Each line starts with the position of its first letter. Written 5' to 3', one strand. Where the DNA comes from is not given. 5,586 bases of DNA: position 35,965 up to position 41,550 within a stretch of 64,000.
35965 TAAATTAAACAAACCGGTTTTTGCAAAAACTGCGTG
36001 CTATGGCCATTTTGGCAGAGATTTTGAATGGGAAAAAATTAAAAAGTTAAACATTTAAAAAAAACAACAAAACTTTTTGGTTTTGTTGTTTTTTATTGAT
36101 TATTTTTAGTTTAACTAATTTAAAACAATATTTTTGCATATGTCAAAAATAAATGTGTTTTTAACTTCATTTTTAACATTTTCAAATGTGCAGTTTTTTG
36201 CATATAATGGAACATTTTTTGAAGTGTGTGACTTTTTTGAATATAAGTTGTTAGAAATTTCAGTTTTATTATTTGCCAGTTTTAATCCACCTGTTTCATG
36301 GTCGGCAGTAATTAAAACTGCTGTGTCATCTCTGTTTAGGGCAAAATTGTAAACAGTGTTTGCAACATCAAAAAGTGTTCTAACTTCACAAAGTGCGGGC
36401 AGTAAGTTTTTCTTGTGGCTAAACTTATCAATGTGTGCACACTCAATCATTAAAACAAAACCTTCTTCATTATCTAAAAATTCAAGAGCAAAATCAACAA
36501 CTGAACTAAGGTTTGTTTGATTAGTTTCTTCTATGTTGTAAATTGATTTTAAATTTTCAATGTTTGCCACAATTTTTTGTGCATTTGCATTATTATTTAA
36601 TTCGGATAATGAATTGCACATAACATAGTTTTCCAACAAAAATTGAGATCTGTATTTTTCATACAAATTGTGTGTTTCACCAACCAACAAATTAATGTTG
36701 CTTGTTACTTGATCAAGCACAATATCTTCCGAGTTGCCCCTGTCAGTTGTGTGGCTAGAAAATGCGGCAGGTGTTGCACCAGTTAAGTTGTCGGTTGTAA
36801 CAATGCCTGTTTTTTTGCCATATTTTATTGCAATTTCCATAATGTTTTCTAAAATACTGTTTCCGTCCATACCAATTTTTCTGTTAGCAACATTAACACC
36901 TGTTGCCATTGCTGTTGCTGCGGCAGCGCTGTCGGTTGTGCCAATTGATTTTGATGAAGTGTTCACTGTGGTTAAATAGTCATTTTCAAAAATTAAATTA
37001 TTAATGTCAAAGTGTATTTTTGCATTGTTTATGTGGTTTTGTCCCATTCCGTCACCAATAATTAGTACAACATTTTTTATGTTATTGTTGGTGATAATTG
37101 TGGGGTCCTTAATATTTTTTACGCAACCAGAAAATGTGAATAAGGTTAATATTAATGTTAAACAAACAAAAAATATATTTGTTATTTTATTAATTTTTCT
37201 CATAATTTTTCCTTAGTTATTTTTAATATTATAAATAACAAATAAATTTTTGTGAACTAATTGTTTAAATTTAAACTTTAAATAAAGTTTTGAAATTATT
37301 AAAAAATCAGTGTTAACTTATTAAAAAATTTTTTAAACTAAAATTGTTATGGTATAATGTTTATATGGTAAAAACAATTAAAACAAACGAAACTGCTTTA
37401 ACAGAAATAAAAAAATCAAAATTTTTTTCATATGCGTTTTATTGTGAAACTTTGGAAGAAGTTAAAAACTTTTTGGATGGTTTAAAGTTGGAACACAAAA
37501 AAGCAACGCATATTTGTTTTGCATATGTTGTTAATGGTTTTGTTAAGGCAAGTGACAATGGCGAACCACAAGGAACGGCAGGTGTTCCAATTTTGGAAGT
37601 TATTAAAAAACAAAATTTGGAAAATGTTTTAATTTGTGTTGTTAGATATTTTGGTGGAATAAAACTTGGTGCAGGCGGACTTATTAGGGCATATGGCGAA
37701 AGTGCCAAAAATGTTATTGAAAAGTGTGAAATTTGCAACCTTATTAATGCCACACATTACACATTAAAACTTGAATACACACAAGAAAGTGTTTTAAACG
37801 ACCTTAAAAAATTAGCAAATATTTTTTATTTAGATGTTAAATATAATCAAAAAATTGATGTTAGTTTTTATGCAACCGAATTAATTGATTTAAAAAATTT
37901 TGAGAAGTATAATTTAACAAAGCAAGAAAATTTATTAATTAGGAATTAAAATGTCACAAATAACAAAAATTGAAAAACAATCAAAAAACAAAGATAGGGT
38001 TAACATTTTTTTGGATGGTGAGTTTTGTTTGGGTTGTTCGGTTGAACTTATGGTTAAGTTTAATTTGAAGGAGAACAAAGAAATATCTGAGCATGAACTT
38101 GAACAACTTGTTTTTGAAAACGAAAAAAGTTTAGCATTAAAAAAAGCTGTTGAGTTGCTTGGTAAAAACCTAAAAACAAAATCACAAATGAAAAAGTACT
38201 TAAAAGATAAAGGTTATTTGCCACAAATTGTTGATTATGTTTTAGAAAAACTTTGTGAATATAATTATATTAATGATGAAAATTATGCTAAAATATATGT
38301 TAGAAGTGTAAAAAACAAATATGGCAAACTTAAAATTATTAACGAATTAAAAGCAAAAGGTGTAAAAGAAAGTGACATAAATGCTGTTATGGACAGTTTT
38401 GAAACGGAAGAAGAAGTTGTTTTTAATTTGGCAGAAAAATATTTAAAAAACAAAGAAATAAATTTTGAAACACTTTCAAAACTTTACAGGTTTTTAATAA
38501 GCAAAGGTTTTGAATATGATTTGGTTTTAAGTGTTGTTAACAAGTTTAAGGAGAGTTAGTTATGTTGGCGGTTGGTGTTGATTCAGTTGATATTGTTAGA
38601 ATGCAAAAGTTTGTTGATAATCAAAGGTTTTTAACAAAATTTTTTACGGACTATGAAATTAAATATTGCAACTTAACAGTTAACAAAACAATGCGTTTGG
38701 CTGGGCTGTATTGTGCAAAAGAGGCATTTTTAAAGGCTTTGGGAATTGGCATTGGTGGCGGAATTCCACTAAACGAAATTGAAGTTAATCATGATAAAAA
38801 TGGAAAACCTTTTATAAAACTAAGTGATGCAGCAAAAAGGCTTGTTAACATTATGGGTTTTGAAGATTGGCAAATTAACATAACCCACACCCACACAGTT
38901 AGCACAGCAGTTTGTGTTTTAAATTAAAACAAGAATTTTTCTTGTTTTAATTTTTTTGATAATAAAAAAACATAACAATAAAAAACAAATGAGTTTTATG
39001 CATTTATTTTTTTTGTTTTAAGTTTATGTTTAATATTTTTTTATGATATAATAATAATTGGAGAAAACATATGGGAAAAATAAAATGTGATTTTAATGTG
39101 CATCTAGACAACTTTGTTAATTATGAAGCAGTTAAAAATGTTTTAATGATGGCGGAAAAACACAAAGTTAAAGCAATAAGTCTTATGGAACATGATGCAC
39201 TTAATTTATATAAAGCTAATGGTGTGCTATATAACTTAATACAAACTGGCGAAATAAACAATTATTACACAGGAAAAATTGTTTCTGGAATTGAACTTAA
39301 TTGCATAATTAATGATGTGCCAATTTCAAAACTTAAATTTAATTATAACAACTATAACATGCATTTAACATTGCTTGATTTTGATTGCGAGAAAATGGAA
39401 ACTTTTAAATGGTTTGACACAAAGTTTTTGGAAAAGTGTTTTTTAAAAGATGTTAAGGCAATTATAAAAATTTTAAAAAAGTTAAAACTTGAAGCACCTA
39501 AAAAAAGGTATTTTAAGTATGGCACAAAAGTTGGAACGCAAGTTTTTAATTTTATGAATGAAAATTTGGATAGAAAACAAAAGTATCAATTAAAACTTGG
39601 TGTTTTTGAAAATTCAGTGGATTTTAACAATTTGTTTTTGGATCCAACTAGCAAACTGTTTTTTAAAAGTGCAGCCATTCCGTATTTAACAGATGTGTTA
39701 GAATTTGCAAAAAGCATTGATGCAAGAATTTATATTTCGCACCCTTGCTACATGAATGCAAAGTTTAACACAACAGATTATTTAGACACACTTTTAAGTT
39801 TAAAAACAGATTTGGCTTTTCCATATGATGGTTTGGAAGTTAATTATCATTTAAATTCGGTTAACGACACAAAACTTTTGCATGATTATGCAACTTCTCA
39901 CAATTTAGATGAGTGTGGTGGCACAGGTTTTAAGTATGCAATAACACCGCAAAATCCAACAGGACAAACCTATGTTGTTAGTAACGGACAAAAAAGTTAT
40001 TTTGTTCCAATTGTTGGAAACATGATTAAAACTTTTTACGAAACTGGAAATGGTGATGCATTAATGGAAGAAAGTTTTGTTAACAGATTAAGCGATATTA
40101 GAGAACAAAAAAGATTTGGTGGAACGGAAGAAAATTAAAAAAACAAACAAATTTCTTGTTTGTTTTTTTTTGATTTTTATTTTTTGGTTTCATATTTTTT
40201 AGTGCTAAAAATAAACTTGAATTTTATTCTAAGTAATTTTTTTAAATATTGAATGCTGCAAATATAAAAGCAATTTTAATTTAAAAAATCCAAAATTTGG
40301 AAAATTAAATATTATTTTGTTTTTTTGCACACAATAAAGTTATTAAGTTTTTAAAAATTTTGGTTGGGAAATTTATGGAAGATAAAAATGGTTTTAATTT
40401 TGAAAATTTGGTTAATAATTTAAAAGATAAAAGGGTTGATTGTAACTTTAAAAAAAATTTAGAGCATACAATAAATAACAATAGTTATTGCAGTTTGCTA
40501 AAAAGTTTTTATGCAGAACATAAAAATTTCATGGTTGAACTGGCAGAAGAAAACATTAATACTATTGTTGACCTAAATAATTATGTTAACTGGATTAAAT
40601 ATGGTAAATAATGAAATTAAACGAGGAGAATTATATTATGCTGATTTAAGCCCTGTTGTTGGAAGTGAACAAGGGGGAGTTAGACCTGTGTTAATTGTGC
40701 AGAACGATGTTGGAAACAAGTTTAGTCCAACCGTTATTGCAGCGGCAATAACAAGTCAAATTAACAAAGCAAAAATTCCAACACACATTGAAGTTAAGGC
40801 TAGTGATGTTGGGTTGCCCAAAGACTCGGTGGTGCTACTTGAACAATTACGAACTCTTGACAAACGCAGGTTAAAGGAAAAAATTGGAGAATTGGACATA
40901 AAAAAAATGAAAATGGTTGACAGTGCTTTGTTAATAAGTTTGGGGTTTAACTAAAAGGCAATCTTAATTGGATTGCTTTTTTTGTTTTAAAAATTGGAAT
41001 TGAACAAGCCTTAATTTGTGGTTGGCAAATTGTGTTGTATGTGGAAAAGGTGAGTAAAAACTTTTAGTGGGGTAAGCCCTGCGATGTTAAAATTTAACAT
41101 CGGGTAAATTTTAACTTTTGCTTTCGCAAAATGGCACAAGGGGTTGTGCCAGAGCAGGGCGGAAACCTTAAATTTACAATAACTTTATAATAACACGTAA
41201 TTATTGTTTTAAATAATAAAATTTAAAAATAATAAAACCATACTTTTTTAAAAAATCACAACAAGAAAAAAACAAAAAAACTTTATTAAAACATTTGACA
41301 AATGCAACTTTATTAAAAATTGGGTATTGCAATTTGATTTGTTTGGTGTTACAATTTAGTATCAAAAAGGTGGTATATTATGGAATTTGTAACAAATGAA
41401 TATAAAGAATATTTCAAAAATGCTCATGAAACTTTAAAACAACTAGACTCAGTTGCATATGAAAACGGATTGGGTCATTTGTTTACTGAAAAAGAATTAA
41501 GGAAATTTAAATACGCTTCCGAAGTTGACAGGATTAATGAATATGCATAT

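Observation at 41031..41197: Copy B of the element: a helix kept by unrelated sequences, and the same spacing to an ORFan promoter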

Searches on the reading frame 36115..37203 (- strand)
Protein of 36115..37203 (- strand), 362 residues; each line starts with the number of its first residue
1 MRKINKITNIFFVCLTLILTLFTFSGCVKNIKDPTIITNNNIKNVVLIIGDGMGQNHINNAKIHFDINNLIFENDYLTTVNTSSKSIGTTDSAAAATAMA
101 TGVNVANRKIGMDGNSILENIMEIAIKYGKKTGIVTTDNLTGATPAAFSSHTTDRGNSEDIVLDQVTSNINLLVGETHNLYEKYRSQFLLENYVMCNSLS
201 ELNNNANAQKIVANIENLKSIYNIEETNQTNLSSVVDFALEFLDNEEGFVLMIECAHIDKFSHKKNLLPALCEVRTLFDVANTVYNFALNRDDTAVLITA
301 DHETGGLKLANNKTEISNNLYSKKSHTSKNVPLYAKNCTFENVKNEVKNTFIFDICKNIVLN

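Call 65: search_protein_families(library=pfam, proteins=[window:36115-37203:-], max_evalue=0.001)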
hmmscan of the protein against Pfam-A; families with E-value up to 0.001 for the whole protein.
window:36115-37203:- (362 aa): 2 families
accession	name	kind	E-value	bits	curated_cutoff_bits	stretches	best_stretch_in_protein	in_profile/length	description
PF00245.25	Alk_phosphatase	-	1e-39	137.1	24.4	2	42-164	1-133/423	Alkaline phosphatase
PF01676.23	Metalloenzyme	-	0.00028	20.9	24.3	0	44-338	2-223/252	Metalloenzyme superfamily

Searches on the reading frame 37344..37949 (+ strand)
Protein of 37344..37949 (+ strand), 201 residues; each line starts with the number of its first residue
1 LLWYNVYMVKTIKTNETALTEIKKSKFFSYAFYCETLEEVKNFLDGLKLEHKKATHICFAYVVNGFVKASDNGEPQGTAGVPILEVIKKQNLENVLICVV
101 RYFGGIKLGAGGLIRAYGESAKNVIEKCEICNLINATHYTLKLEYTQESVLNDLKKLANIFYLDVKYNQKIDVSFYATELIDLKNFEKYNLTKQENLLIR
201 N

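Call 65: search_protein_families(library=pfam, proteins=[window:37344-37949:+], max_evalue=0.001)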
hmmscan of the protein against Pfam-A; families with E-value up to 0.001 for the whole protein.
window:37344-37949:+ (201 aa): 1 family
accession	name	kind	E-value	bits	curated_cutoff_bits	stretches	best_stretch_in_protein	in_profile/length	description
PF01205.25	UPF0029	-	3.1e-36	124.1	27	1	23-125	1-107/107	Uncharacterized protein family UPF0029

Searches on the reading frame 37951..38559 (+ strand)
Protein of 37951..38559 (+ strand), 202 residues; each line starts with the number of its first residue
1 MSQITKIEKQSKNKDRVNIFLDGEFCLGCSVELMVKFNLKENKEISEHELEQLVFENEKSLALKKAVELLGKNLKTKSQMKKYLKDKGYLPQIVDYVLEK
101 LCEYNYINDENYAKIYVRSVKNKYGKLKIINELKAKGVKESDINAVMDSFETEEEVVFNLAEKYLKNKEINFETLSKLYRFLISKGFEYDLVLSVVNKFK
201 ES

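Call 65: search_protein_families(library=pfam, proteins=[window:37951-38559:+], max_evalue=0.001)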
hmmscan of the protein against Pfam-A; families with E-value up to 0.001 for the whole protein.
window:37951-38559:+ (202 aa): 4 families
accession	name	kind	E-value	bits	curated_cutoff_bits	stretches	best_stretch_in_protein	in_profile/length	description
PF21982.2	RecX_HTH1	-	9.9e-11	41.9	26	1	62-101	1-40/40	RecX, first three-helix domain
PF02631.22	RecX_HTH2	-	3.2e-10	40.5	26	1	108-147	1-42/42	RecX, second three-helix domain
PF21981.2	RecX_HTH3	-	4.3e-09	36.8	26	1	153-195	2-47/48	RecX, third three-helix domain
PF04695.18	Pex14_N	-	0.00087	19.3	23.2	0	133-148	30-45/46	Pex14 N-terminal domain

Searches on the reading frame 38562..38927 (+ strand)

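Call 65: search_protein_families(library=pfam, proteins=[window:38562-38927:+], max_evalue=0.001)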
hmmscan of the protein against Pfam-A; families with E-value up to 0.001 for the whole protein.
window:38562-38927:+ (121 aa): 1 family
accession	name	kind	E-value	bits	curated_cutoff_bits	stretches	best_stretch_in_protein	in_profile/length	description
PF01648.25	ACPS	-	2e-16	60.4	25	1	4-94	2-96/111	4'-phosphopantetheinyl transferase superfamily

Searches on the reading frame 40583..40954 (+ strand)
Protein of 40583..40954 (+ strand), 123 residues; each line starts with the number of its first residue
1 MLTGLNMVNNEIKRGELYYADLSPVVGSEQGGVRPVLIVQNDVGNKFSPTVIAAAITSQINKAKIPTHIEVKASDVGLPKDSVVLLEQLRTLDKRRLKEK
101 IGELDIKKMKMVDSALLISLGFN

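Call 13: search_protein_families(library=pfam, proteins=[window:40583-40954:+], max_evalue=0.01)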
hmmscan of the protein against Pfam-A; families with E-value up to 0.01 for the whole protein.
window:40583-40954:+ (123 aa): 1 family
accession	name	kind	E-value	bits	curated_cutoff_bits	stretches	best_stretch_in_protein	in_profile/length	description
PF02452.23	PemK_toxin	-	1.4e-35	122.2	23.1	1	13-119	1-108/109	PemK-like, MazF-like toxin of type II toxin-antitoxin system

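Call 95: find_homologous_proteins(query=window:40583-40954:+, max_evalue=1e-40)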
Query window:40583-40954:+ (123 aa): 7584 proteins with E <= 1e-40 among 8000 candidates; the best 120 are listed.
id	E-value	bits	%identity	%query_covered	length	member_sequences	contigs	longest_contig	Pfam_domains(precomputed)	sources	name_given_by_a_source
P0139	1.6e-70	252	100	100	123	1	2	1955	PF02452.24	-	-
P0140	4.3e-70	251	99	100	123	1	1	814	PF02452.24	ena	-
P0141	8.4e-70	250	98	100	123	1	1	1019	PF02452.24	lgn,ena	-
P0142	8.5e-70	250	98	100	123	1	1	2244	PF02452.24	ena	-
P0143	1.1e-69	249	99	100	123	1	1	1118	PF02452.24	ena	-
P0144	4.2e-69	248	98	100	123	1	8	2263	PF02452.24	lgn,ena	-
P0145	5.9e-69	247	98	100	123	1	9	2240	PF02452.24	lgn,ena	-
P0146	2.1e-66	239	100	95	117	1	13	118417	PF02452.24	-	-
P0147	2.9e-66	238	99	95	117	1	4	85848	PF02452.24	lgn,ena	-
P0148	5.5e-66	238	99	95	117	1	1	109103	PF02452.24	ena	-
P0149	7.9e-66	237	99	95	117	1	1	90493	PF02452.24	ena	-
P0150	1.1e-65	237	98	95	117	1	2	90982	PF02452.24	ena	-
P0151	1.5e-65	236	99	95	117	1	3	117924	PF02452.24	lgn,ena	-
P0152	2.0e-65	236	98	95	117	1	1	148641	PF02452.24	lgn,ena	-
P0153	5.4e-65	234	98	95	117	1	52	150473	PF02452.24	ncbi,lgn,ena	-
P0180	1.1e-56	208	87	92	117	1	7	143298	PF02452.24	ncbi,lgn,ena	-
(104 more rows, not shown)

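Call 96: find_encoding_contigs(protein=P0180, flank=4000, max_places=4)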
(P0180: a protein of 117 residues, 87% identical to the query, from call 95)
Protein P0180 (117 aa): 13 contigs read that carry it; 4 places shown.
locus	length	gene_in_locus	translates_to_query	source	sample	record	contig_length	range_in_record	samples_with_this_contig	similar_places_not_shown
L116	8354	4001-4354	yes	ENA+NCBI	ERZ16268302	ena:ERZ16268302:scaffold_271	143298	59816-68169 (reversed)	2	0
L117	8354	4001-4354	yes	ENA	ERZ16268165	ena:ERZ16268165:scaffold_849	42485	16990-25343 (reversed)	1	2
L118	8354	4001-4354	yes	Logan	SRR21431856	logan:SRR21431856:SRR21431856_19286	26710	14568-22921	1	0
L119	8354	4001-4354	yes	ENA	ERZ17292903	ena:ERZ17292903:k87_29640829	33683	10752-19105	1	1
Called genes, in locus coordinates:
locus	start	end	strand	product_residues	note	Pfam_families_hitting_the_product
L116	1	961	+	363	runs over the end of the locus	PF00438:S-AdoMet_synt_N, PF02772:S-AdoMet_synt_M, PF02773:S-AdoMet_synt_C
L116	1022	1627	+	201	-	PF01205:Impact_N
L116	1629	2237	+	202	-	PF27462:RecX_N, PF21982:RecX_HTH1, PF02631:RecX_HTH2, PF21981:RecX_HTH3 (weak)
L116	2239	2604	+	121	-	PF01648:ACPS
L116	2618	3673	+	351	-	-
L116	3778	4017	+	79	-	-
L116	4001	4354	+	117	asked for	PF02452:PemK_toxin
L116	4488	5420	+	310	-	-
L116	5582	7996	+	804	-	-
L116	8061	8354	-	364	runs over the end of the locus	PF00535:Glycos_transf_2 (weak)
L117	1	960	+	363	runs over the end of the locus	PF00438:S-AdoMet_synt_N, PF02772:S-AdoMet_synt_M, PF02773:S-AdoMet_synt_C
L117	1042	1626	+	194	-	PF01205:Impact_N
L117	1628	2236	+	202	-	PF27462:RecX_N, PF21982:RecX_HTH1, PF02631:RecX_HTH2, PF21981:RecX_HTH3 (weak)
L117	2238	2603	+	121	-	PF01648:ACPS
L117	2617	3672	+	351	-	-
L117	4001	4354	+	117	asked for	PF02452:PemK_toxin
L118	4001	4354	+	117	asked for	PF02452:PemK_toxin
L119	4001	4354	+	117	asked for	PF02452:PemK_toxin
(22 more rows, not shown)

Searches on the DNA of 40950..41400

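Call 12: search_rna_families(source=window, start=40950, end=41400, threshold=evalue, max_evalue=10)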
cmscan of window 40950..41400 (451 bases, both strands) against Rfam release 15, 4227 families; matches with E-value up to 10: 3.
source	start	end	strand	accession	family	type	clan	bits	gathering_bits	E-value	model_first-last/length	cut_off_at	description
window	40950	40985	+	RF01859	Phe_leader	Cis-reg; leader;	-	17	55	3.1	91-125/125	5'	Phenylalanine leader peptide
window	41012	41133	+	RF00171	Tombus_5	Cis-reg;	-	13.9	43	3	1-166/166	no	Tombusvirus 5' UTR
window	40950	40985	+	RF02637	EF0408_EF0409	Gene; sRNA;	-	11.7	440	1.1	372-412/412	5'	Enterococcus sRNA EF0408_EF0409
